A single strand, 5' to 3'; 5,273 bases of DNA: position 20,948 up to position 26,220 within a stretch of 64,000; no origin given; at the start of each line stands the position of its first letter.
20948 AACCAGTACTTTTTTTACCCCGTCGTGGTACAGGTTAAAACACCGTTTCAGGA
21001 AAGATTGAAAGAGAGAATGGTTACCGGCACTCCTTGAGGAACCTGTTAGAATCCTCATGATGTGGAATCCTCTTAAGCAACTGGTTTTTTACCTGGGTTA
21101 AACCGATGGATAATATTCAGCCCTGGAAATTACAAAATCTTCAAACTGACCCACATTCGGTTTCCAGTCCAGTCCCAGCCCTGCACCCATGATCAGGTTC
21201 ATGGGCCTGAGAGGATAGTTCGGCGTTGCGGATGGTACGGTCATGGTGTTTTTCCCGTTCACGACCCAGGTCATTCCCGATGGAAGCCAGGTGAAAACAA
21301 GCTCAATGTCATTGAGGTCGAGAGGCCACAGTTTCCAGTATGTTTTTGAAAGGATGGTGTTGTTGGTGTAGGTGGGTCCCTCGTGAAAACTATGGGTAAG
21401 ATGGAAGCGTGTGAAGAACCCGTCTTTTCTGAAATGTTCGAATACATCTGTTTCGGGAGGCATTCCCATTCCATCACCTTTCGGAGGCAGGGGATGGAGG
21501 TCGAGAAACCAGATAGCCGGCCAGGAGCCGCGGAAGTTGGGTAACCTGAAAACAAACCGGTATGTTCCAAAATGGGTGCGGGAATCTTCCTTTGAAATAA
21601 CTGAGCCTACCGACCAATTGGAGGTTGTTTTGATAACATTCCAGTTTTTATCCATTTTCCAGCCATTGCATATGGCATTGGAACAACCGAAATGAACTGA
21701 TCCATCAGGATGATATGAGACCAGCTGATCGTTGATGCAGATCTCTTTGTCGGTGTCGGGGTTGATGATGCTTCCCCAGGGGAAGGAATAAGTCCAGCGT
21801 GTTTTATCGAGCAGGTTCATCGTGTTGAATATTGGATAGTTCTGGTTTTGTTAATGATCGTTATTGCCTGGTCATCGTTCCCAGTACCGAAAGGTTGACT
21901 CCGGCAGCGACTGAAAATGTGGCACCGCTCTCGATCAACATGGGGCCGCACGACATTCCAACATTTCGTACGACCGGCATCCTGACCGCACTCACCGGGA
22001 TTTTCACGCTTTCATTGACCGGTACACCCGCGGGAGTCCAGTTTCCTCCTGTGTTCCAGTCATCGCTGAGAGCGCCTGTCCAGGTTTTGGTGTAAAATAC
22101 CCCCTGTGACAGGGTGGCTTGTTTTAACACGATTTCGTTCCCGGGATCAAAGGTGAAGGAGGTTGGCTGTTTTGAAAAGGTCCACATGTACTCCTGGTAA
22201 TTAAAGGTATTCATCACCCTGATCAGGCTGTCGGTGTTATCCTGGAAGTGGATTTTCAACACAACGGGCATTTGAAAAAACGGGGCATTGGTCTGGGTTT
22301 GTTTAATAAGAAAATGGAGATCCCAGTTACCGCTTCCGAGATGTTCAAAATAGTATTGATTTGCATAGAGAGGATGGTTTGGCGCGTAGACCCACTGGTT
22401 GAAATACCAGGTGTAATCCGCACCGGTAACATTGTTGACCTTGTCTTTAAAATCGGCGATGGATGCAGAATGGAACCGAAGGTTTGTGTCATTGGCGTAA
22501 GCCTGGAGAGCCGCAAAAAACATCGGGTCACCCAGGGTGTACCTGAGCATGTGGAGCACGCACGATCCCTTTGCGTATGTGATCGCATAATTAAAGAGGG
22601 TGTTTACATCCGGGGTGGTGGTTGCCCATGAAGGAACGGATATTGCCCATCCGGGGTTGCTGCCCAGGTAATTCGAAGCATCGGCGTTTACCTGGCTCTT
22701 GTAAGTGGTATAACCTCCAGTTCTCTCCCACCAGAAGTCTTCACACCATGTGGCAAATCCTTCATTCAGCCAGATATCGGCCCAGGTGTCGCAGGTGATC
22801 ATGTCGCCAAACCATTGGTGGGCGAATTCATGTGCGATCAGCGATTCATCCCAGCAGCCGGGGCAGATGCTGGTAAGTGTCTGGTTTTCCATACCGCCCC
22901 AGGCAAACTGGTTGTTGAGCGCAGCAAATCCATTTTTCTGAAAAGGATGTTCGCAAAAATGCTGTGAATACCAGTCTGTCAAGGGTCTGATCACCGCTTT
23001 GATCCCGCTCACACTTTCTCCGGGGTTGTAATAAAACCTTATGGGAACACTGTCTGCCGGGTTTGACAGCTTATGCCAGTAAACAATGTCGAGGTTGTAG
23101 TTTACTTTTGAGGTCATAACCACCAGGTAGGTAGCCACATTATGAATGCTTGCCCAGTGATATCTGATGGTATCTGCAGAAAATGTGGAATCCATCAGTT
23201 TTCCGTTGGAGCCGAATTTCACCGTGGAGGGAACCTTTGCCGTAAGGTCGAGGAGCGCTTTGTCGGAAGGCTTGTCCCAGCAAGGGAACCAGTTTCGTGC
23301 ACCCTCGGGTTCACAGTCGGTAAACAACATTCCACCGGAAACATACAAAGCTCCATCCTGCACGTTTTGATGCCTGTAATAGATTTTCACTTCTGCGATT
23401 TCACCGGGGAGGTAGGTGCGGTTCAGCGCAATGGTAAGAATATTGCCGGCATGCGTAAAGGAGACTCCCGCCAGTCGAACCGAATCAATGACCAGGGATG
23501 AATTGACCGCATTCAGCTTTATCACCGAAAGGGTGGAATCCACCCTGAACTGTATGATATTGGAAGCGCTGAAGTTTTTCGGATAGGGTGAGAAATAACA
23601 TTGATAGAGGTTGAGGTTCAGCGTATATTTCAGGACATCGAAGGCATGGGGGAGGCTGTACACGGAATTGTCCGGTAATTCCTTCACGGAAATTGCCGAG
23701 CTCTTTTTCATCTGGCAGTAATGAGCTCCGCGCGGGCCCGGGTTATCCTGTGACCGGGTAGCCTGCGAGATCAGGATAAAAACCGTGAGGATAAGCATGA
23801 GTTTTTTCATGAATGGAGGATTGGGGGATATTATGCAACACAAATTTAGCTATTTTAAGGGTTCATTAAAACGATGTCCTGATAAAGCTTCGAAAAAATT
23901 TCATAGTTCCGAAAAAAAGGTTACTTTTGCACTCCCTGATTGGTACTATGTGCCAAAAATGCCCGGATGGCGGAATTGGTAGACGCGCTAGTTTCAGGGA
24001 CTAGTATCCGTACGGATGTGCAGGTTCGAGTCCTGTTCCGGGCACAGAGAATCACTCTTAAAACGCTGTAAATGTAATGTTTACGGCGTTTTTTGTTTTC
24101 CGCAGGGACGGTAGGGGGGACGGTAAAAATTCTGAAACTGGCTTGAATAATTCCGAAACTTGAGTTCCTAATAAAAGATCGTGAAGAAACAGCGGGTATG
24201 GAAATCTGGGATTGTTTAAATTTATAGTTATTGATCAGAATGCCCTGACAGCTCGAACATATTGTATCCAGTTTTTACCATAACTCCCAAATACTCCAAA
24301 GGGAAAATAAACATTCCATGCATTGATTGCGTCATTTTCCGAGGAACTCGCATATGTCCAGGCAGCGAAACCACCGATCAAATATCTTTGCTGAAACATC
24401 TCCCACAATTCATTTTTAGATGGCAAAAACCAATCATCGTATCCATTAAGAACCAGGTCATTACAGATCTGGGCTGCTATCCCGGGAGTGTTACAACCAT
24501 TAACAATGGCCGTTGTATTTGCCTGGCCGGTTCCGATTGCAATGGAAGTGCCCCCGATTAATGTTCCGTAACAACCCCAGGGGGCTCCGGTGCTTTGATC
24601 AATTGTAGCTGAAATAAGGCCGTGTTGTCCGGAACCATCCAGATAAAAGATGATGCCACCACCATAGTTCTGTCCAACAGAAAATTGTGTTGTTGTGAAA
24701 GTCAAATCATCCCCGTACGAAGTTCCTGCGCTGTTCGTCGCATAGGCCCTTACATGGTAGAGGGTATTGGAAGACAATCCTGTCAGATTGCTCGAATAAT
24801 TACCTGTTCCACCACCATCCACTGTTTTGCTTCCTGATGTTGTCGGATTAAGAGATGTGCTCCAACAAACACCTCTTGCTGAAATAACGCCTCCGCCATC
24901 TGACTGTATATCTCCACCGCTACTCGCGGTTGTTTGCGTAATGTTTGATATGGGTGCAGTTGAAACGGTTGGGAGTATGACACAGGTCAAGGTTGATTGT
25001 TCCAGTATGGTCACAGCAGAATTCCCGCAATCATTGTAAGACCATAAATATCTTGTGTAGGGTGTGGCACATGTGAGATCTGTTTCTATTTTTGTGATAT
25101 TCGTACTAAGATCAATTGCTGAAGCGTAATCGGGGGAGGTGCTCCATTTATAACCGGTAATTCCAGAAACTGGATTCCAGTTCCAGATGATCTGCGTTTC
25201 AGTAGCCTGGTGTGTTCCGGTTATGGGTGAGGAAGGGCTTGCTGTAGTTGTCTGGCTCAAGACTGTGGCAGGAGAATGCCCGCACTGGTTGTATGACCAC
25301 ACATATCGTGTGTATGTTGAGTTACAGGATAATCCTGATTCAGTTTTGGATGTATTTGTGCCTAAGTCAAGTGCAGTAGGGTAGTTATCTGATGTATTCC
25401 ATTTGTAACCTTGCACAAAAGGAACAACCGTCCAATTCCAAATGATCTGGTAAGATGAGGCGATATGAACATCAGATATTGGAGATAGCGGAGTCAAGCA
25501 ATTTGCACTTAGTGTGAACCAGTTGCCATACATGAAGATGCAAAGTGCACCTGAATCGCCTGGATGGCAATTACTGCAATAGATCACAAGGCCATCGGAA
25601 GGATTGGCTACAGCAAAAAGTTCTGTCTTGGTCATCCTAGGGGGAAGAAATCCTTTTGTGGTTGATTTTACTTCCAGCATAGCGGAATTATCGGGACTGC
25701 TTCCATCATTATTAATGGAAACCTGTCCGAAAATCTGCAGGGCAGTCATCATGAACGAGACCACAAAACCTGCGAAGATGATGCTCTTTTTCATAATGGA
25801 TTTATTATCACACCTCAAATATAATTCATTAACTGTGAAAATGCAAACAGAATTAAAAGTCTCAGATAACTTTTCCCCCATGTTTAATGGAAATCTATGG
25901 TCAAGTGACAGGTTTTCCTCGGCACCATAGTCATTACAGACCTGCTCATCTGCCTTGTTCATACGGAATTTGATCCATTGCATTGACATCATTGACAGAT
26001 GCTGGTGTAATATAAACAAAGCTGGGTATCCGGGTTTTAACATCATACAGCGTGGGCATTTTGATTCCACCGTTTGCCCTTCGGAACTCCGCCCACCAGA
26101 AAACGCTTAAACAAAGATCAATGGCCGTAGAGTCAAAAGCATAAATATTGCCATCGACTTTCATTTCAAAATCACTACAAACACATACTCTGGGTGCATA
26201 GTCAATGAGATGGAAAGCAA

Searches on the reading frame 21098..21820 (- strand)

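Call 37: search_protein_families(library=pfam, proteins=[window:21098-21820:-], max_evalue=0.0001)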
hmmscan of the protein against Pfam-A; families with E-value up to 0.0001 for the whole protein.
window:21098-21820:- (240 aa): 1 family
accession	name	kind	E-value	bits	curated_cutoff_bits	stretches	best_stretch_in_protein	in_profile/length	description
PF00722.28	Glyco_hydro_16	-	6.5e-06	26.2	22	1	64-225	24-168/175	Glycosyl hydrolases family 16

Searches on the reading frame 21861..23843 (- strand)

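Call 37: search_protein_families(library=pfam, proteins=[window:21861-23843:-], max_evalue=0.0001)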
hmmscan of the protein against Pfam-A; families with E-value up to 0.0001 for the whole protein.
window:21861-23843:- (660 aa): 2 families
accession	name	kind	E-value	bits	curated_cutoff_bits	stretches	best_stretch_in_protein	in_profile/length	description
PF01433.26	Peptidase_M1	-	2.5e-32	112.7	27.7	1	291-484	12-218/218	Peptidase family M1 domain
PF17900.6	Peptidase_M1_N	-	9.6e-15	55.6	25.8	1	80-240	5-186/186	Peptidase M1 N-terminal domain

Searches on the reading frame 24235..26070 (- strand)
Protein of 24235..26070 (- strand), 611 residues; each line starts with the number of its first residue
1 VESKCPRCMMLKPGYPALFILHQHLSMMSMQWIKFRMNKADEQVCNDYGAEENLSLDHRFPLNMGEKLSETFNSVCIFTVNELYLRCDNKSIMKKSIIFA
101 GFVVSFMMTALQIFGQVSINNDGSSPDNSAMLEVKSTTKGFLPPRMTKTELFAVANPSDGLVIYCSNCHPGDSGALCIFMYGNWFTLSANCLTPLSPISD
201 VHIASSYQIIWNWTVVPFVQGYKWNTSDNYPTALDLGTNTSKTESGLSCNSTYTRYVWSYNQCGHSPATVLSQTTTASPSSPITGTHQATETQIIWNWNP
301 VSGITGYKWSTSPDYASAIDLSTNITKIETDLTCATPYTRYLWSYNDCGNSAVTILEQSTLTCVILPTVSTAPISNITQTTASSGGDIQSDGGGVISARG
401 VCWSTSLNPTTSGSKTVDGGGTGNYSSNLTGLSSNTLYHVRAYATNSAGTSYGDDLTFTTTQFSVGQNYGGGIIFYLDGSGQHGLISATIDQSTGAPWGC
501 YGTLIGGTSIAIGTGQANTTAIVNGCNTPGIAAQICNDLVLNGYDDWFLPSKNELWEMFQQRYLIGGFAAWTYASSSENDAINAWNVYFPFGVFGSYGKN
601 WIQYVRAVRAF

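Call 37: search_protein_families(library=pfam, proteins=[window:24235-26070:-], max_evalue=0.0001)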
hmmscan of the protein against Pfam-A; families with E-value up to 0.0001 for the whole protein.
window:24235-26070:- (611 aa): 1 family
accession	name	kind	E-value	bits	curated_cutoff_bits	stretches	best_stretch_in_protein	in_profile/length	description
PF07603.17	Lcl_C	-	8.4e-07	29.7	34.9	1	531-609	26-117/117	Lcl C-terminal domain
